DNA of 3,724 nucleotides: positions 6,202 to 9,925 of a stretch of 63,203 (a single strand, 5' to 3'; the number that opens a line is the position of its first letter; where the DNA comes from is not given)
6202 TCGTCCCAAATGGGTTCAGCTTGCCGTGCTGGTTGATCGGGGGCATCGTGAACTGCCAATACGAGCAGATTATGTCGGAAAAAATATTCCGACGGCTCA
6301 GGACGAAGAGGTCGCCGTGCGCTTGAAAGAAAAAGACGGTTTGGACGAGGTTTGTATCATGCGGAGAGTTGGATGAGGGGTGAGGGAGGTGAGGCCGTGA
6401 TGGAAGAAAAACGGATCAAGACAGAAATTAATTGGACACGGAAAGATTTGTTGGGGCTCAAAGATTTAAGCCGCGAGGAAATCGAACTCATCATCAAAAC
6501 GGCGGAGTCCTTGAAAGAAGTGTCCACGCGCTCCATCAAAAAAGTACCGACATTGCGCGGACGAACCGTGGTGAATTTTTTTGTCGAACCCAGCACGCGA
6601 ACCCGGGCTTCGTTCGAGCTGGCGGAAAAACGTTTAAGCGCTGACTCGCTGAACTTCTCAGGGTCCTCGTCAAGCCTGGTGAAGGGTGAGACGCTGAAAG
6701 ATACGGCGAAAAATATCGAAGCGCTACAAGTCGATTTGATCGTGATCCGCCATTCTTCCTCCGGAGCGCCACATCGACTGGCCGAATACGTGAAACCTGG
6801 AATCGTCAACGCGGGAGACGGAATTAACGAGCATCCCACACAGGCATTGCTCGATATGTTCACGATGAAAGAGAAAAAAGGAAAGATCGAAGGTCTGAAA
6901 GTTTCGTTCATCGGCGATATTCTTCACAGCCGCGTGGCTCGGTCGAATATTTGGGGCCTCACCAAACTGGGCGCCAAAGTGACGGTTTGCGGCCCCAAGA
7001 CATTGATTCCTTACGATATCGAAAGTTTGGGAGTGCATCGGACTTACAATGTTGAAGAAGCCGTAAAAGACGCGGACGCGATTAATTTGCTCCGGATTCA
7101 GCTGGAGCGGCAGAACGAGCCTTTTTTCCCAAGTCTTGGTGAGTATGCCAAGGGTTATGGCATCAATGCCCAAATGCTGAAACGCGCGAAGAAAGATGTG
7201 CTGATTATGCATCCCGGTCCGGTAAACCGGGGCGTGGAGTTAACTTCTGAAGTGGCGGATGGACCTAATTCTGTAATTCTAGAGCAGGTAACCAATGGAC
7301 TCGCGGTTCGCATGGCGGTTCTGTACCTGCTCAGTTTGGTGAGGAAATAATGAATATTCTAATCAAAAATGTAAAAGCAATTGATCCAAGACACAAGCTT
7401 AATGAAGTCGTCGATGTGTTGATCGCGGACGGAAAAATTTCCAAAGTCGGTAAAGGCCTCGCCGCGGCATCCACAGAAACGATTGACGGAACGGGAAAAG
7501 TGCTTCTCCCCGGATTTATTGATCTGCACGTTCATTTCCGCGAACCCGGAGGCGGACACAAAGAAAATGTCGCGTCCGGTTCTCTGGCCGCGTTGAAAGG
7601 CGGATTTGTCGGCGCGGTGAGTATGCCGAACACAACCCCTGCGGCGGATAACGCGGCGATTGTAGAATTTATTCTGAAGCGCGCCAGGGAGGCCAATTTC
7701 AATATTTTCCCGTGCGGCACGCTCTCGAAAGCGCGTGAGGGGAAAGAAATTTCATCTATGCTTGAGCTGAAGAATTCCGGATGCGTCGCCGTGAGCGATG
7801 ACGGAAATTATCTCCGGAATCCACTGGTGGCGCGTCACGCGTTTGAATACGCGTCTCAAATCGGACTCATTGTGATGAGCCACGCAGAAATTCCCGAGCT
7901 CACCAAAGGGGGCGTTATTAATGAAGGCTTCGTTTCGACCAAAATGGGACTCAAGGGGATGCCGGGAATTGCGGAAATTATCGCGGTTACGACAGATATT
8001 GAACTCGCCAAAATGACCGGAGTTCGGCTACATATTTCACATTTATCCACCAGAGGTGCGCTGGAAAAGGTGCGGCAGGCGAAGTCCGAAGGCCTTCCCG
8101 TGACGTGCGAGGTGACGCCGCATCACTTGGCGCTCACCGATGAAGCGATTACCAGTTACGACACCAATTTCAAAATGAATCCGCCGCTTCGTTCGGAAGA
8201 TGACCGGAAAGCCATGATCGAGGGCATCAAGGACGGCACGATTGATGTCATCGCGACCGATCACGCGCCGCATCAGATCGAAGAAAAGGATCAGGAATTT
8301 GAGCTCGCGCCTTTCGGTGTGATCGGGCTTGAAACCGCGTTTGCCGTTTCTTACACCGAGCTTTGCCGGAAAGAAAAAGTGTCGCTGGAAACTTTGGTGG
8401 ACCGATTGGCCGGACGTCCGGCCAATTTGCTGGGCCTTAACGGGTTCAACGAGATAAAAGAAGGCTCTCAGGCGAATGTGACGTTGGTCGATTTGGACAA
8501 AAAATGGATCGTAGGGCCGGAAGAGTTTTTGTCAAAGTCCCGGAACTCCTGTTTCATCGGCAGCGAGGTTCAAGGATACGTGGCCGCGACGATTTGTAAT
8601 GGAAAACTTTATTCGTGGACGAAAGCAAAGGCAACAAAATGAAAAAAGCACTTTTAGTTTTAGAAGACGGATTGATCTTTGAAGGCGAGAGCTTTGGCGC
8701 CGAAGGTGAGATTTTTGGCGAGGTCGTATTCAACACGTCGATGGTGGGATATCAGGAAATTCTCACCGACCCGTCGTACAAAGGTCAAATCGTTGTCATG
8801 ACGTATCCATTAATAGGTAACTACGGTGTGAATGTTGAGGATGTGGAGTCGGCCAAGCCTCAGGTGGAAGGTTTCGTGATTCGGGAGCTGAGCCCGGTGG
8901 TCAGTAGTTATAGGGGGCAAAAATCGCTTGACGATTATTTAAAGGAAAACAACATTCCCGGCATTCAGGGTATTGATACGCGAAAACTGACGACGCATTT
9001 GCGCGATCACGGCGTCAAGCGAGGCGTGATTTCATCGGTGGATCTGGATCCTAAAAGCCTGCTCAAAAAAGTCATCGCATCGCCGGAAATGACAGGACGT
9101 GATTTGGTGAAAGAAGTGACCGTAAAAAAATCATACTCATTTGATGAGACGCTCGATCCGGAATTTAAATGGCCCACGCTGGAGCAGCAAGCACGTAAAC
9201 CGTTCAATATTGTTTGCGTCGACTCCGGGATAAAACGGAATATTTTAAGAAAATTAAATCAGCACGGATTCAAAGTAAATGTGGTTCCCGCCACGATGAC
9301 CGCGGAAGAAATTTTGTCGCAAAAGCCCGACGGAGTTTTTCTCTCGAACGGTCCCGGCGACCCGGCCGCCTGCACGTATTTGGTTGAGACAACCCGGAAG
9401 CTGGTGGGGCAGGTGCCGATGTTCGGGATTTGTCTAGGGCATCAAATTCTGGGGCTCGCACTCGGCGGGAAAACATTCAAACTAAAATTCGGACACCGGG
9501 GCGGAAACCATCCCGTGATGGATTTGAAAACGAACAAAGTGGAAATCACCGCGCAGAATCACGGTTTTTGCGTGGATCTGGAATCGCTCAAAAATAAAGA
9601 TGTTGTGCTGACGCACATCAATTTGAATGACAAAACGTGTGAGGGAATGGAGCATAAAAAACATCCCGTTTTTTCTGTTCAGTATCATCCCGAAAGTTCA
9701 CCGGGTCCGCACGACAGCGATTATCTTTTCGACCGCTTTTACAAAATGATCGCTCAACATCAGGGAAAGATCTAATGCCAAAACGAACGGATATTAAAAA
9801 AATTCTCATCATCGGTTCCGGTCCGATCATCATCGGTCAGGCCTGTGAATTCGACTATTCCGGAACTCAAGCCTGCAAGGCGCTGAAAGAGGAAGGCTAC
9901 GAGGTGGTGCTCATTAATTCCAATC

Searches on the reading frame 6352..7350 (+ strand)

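Call 78: search_protein_families(library=pfam, proteins=[window:6352-7350:+], max_evalue=0.00001)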
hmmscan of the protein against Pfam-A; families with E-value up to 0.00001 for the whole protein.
window:6352-7350:+ (332 aa): 2 families
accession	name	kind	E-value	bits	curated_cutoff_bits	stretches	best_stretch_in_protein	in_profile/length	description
PF02729.26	OTCace_N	-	7.8e-45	153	29.9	1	31-174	1-148/148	Aspartate/ornithine carbamoyltransferase, carbamoyl-P binding domain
PF00185.30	OTCace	-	3.6e-31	108.8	29.4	1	180-327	1-157/157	Aspartate/ornithine carbamoyltransferase, Asp/Orn binding domain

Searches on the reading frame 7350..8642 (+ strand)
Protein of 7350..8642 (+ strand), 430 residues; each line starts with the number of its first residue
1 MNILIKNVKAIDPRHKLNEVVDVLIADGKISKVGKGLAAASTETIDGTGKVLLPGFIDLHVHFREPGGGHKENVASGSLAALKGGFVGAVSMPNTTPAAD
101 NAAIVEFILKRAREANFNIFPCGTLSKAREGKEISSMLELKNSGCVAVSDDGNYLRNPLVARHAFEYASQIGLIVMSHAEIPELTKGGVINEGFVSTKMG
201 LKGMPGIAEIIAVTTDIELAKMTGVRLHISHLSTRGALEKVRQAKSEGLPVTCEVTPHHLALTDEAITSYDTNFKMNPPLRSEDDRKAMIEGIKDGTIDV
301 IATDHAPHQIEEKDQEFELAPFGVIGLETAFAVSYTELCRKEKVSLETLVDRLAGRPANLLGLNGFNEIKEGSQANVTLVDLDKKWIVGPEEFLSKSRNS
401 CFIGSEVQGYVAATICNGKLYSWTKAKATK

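Call 78: search_protein_families(library=pfam, proteins=[window:7350-8642:+], max_evalue=0.00001)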
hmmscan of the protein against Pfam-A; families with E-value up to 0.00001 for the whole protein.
window:7350-8642:+ (430 aa): 3 families
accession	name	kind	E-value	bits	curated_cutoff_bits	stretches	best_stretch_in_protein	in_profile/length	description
PF01979.26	Amidohydro_1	-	4.7e-20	72.5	25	1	51-420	1-344/345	Amidohydrolase family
PF12890.13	DHOase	-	2.8e-08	34.4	21.2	1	49-235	1-140/142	Dihydro-orotase-like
PF07969.17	Amidohydro_3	-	7.7e-07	29.4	29.7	0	43-64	1-22/472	Amidohydrolase family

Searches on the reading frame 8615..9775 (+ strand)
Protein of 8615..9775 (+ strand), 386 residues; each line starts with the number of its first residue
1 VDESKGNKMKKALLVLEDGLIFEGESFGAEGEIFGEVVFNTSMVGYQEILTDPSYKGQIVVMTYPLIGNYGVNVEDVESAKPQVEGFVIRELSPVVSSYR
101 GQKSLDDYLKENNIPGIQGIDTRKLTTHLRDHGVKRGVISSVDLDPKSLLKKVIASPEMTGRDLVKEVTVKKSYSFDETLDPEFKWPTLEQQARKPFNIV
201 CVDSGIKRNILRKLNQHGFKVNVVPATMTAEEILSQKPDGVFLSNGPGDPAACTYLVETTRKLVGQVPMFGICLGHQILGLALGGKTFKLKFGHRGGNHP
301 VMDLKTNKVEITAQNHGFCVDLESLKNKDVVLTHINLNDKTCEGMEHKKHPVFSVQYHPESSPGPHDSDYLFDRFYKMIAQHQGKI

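Call 78: search_protein_families(library=pfam, proteins=[window:8615-9775:+], max_evalue=0.00001)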
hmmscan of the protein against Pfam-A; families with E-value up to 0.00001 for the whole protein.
window:8615-9775:+ (386 aa): 3 families
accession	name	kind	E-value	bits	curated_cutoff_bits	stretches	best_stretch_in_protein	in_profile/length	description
PF00988.28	CPSase_sm_chain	-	1.1e-56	190.5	27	1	14-139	1-126/126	Carbamoyl-phosphate synthase small chain, CPSase domain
PF00117.34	GATase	-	8.7e-55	185.8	22.8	1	201-377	2-189/190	Glutamine amidotransferase class-I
PF07722.19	Peptidase_C26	-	2.7e-07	31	20.5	0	265-288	104-127/219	Peptidase C26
